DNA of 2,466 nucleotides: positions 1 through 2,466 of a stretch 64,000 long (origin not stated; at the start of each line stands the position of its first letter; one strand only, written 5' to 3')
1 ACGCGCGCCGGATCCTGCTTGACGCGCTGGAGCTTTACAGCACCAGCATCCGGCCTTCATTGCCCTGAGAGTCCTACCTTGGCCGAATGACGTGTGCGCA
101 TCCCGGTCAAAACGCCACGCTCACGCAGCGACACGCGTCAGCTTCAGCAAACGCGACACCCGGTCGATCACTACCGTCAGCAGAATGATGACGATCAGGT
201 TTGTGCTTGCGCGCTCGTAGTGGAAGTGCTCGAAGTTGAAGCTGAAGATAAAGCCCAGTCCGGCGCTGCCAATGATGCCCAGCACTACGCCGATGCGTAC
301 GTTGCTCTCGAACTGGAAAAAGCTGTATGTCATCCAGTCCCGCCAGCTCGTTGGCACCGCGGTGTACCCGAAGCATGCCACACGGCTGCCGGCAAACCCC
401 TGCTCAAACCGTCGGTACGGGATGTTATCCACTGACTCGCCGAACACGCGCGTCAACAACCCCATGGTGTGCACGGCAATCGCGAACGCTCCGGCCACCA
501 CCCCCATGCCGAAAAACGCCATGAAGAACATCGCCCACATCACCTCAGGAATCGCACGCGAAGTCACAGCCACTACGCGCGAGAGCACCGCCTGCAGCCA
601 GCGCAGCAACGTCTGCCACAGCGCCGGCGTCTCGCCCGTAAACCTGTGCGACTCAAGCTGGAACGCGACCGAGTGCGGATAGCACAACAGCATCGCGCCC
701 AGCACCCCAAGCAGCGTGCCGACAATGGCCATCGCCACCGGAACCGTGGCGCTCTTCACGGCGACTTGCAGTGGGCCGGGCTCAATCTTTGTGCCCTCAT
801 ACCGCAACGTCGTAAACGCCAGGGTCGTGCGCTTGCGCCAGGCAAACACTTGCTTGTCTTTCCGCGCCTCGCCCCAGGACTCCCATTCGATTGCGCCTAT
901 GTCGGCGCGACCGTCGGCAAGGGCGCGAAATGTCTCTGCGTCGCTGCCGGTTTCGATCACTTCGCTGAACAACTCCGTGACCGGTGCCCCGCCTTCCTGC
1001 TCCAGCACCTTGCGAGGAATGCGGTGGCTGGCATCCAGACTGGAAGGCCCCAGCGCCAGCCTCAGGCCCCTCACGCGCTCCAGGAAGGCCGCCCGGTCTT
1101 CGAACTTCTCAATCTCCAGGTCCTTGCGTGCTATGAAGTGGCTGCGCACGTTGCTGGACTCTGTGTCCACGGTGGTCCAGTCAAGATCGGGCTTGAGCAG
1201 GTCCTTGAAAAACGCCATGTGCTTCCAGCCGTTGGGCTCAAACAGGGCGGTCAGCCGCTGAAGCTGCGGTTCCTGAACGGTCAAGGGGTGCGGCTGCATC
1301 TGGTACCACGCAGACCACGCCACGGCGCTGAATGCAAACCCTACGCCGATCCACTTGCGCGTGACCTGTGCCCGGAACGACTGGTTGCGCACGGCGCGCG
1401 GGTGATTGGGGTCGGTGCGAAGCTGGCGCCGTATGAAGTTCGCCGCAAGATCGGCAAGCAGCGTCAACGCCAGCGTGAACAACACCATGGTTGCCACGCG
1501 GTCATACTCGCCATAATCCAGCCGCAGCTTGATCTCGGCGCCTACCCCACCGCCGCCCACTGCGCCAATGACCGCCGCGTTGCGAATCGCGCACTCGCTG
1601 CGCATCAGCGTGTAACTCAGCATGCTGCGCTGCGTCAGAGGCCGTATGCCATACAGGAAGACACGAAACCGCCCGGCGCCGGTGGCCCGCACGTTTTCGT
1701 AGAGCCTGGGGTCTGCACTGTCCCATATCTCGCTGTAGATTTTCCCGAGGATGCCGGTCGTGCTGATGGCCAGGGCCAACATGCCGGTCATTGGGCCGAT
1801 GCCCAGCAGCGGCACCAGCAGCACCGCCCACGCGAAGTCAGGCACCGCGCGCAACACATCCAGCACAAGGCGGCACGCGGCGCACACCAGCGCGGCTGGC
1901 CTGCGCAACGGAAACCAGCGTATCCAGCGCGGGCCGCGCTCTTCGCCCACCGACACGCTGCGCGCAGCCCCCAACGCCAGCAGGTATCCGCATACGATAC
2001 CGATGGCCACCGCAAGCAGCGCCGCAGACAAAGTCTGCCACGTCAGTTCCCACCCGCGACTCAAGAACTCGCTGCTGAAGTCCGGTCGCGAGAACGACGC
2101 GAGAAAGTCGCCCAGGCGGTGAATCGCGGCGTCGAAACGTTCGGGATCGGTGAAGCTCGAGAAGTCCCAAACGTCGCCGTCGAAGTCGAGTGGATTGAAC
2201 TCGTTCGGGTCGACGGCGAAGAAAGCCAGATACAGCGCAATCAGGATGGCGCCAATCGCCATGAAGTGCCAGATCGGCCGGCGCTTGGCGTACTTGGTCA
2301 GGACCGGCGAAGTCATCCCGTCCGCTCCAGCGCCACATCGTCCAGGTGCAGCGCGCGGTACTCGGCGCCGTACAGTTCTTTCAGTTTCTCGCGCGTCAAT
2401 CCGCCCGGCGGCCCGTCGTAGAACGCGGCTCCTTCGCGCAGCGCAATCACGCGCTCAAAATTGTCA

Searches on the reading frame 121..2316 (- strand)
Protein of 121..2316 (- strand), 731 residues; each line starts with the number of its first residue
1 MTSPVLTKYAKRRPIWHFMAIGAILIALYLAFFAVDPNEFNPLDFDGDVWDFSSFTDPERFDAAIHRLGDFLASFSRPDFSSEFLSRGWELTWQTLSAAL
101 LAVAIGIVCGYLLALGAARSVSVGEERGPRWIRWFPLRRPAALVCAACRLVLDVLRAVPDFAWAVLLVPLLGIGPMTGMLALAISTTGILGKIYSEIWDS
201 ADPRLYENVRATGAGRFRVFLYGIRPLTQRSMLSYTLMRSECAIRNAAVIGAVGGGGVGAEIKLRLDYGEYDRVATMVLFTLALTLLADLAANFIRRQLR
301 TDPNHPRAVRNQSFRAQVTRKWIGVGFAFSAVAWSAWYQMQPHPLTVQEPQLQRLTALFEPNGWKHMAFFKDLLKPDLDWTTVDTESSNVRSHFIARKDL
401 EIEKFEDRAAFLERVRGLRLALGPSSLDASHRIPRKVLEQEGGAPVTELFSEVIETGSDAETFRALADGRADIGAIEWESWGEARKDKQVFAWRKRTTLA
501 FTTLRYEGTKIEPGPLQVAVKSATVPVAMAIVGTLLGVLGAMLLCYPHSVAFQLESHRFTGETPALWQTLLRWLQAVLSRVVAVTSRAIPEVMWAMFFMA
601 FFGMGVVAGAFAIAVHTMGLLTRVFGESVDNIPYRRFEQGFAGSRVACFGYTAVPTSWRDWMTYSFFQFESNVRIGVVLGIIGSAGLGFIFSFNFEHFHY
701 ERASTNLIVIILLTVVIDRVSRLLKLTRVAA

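Call 93: search_protein_families(library=padloc, alignment_id=A5, max_evalue=0.00001)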
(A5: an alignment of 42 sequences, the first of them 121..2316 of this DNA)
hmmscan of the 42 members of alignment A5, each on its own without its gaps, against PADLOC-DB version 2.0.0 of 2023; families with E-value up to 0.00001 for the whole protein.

A. member 1, window:121-2316:- (731 aa): 0 families

B. families by the number of members that match (of 42 scanned): 19 families
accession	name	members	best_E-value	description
PDLC04140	mad8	3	1.5e-11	mads_8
PDLC04135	mad3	2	2.4e-25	mads_3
PDLC04134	mad2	2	3.5e-18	mads_2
PDLC02614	DrmC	1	9.8e-17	DrmC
PDLC02588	DrmC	1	1.4e-16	DrmC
PDLC02606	DrmC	1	1.3e-15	DrmC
PDLC02585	DrmC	1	1.8e-13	DrmC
PDLC02607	DrmC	1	2.5e-13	DrmC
PDLC02595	DrmC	1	2.5e-09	DrmC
PDLC02597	DrmC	1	2e-08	DrmC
PDLC02601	DrmC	1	1.6e-07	DrmC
PDLC02608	DrmC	1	2.3e-07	DrmC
PDLC03922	MkoB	1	4e-07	-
PDLC02605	DrmC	1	5.3e-07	DrmC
PDLC03854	LmuA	1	8.8e-07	-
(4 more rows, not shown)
